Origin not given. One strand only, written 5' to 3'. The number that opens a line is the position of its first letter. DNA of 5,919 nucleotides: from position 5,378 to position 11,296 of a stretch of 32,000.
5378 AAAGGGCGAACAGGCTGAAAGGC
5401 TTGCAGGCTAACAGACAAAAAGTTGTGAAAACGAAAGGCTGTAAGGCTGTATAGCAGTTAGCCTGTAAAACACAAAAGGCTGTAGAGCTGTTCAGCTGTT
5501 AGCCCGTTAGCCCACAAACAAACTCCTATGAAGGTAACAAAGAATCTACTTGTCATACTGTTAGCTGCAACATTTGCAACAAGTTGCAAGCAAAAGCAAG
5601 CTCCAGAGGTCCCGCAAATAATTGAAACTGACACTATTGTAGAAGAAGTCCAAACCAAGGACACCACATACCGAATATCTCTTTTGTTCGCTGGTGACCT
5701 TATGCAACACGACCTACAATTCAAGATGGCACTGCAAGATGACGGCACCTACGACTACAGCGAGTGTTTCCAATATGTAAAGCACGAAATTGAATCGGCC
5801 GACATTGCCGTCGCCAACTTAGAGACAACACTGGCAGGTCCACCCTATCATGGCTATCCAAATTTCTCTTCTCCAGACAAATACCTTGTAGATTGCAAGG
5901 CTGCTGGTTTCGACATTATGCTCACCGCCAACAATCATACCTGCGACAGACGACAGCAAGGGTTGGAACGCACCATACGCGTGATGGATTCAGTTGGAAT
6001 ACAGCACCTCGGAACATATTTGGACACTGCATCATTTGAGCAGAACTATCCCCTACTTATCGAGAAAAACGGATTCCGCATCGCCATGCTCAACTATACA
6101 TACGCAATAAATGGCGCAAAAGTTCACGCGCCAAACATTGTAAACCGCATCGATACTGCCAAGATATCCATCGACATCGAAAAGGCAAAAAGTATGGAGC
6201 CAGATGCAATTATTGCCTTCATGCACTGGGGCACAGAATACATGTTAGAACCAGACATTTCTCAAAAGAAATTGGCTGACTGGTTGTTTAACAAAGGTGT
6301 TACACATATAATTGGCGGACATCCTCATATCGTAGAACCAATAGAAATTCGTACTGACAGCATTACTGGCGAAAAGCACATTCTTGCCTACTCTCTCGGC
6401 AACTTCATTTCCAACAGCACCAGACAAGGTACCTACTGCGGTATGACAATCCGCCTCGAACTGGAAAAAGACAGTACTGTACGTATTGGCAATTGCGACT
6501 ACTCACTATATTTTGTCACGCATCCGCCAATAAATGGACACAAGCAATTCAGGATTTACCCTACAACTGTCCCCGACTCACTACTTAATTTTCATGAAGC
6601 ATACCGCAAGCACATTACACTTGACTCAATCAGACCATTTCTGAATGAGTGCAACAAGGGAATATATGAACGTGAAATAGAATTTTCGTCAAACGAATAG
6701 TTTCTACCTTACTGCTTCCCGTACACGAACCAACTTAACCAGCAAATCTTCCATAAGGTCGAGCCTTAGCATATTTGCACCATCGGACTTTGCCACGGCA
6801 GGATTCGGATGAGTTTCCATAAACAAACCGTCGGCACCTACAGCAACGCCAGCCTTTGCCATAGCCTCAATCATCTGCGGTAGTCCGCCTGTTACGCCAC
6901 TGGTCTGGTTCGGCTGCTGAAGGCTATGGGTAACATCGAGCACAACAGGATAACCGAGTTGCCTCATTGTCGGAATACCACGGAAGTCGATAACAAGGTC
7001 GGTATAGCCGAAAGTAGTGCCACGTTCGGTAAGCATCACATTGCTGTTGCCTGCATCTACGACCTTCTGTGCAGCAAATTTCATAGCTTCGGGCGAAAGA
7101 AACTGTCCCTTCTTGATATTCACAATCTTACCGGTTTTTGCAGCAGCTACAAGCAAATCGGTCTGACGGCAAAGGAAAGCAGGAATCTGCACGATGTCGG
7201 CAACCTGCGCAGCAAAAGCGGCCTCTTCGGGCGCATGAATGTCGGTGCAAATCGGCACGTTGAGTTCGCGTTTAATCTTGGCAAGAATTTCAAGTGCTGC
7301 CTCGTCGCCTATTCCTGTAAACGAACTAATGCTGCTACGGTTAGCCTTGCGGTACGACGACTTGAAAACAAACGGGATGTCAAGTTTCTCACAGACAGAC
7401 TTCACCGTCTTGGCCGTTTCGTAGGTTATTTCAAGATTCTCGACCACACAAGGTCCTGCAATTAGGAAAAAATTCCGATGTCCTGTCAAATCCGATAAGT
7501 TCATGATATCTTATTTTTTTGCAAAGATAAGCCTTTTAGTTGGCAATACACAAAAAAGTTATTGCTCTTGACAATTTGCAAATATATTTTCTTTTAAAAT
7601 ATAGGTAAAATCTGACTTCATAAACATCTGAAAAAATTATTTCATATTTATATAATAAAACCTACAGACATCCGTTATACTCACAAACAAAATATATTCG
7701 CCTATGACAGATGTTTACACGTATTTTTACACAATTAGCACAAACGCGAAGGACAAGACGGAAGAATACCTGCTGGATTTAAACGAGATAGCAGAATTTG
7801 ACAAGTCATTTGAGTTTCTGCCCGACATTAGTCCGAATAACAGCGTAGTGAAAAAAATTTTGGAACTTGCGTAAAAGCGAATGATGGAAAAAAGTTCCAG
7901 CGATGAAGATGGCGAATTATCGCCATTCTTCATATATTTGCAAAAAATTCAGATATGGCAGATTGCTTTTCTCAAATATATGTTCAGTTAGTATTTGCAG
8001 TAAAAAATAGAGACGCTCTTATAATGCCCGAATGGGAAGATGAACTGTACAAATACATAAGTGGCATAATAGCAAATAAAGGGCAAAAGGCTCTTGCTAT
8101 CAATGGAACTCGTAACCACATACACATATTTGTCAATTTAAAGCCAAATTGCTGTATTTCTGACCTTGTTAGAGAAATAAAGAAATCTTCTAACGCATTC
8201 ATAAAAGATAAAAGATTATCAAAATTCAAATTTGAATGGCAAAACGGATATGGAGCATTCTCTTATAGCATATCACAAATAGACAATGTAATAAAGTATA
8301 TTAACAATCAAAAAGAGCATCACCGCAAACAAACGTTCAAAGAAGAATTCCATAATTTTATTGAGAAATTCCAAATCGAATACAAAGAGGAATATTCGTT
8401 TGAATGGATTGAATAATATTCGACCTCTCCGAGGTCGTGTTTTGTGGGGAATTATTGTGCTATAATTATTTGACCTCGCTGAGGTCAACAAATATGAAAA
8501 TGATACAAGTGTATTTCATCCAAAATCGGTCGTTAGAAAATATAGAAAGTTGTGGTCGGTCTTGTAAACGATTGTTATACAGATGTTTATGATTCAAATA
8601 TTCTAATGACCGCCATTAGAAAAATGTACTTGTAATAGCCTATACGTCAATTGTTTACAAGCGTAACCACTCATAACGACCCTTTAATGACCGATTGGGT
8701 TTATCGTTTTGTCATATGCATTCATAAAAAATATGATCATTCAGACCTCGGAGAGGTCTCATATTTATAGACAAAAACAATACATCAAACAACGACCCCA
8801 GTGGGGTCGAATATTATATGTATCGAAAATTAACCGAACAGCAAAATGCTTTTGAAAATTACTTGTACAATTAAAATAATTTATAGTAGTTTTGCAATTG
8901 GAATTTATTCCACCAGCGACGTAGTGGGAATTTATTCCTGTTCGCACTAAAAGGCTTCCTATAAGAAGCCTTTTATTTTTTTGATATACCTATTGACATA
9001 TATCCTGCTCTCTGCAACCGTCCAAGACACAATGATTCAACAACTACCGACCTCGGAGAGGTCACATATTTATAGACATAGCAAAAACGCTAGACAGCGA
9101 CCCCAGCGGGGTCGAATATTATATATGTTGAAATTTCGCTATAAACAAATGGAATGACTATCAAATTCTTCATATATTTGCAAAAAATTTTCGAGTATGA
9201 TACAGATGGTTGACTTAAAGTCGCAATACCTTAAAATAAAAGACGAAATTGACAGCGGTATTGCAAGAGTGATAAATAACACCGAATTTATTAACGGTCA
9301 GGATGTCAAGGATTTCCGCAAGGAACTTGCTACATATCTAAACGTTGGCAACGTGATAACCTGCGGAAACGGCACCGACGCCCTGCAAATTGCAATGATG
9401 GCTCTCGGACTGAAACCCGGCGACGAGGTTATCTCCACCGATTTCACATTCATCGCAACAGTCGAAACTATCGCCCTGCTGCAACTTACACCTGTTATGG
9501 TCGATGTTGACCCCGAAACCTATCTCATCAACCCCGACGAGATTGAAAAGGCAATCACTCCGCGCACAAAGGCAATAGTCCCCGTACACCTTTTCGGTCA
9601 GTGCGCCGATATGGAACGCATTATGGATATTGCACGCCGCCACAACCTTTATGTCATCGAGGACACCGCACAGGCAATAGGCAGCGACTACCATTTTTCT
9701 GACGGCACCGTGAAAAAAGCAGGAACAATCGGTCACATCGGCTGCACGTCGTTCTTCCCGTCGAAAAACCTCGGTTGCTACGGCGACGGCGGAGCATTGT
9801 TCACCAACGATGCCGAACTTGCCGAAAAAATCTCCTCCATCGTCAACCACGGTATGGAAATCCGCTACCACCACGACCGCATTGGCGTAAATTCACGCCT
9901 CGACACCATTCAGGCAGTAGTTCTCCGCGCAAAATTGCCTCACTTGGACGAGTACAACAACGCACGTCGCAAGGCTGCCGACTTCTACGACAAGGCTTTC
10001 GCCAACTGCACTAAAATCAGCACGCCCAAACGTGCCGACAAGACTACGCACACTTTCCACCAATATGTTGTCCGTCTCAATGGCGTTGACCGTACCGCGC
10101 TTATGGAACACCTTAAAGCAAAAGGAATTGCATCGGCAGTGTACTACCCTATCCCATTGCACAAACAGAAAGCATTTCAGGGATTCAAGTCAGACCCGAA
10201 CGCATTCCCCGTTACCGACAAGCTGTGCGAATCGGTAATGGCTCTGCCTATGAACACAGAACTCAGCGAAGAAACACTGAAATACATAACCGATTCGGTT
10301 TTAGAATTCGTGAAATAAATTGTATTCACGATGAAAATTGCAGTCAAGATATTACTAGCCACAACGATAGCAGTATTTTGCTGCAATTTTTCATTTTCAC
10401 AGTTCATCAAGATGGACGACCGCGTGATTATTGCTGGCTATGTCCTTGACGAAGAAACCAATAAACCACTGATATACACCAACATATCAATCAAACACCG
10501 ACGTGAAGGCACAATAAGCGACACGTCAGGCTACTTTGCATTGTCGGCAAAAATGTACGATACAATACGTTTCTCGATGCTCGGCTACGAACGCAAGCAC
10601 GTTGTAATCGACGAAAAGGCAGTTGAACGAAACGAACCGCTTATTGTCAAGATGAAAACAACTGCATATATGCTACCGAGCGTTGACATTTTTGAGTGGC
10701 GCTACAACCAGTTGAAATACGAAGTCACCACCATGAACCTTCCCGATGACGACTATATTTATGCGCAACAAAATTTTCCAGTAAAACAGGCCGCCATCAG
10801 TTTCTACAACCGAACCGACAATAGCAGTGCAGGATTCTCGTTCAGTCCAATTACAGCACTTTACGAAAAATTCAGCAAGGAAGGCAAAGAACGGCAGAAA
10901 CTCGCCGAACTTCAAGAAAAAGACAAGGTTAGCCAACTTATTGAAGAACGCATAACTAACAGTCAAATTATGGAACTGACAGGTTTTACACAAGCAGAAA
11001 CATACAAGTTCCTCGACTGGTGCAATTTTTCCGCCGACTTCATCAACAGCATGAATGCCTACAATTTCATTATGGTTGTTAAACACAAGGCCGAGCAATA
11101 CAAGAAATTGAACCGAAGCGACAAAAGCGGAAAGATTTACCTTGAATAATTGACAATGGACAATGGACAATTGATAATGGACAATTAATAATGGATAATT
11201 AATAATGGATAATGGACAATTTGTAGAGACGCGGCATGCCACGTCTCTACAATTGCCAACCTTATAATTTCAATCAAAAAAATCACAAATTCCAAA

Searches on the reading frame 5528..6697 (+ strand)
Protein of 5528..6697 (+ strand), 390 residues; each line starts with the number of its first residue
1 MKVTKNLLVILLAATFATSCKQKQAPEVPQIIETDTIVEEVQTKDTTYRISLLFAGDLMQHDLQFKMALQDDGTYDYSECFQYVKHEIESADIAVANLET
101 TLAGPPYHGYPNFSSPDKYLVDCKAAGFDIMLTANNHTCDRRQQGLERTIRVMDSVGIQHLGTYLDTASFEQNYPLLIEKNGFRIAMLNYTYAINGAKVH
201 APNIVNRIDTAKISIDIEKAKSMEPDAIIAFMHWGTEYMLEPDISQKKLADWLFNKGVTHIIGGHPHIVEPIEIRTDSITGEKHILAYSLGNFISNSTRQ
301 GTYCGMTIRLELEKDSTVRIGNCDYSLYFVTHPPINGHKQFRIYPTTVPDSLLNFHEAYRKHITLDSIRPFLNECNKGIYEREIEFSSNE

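Call 83: search_protein_families(library=pfam, proteins=[window:5528-6697:+], max_evalue=0.00001)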
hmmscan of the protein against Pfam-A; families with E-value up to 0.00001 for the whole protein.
window:5528-6697:+ (390 aa): 1 family
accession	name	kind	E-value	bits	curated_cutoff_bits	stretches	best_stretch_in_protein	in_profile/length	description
PF09587.15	PGA_cap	-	1.3e-64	218.6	27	1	52-296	2-254/255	Bacterial capsule synthesis protein PGA_cap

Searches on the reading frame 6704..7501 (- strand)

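Call 83: search_protein_families(library=pfam, proteins=[window:6704-7501:-], max_evalue=0.00001)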
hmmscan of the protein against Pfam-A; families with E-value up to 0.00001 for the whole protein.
window:6704-7501:- (265 aa): 1 family
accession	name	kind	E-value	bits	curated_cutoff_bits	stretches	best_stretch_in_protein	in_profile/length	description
PF00793.26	DAHP_synth_1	-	3.4e-68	229.9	25.5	1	10-260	17-264/270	DAHP synthetase I family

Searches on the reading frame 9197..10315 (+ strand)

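Call 83: search_protein_families(library=pfam, proteins=[window:9197-10315:+], max_evalue=0.00001)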
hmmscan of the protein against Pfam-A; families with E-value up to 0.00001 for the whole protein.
window:9197-10315:+ (373 aa): 4 families
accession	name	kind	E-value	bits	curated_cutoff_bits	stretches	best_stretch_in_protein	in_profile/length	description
PF01041.23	DegT_DnrJ_EryC1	-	1.8e-118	396.3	19.8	1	14-368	3-359/360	DegT/DnrJ/EryC1/StrS aminotransferase family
PF00155.27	Aminotran_1_2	-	1e-11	45.1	19.7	1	29-218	36-247/361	Aminotransferase class I and II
PF00266.25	Aminotran_5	-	3.6e-10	39.8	21.5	1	35-163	43-182/371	Aminotransferase class-V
PF01053.26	Cys_Met_Meta_PP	-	7.9e-06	25.1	27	0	42-157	59-174/381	Cys/Met metabolism PLP-dependent enzyme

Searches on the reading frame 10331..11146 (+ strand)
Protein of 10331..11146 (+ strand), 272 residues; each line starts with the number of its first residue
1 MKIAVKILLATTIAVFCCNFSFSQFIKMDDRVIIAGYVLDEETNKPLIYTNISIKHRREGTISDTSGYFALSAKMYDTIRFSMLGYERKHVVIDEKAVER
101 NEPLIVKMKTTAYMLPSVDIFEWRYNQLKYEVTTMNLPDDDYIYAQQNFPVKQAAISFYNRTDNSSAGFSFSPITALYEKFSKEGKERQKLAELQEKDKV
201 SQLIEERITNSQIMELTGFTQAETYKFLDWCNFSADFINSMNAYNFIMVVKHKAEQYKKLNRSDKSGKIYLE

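Call 83: search_protein_families(library=pfam, proteins=[window:10331-11146:+], max_evalue=0.00001)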
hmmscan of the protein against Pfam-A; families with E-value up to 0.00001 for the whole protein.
window:10331-11146:+ (272 aa): 2 families
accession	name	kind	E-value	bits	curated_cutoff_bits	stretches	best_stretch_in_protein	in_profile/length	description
PF13715.12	CarbopepD_reg_2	-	4.5e-14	52.7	32.2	1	34-115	1-83/88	CarboxypepD_reg-like domain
PF13620.12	CarboxypepD_reg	-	3.2e-06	27.8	32.3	0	34-91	2-64/82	Carboxypeptidase regulatory-like domain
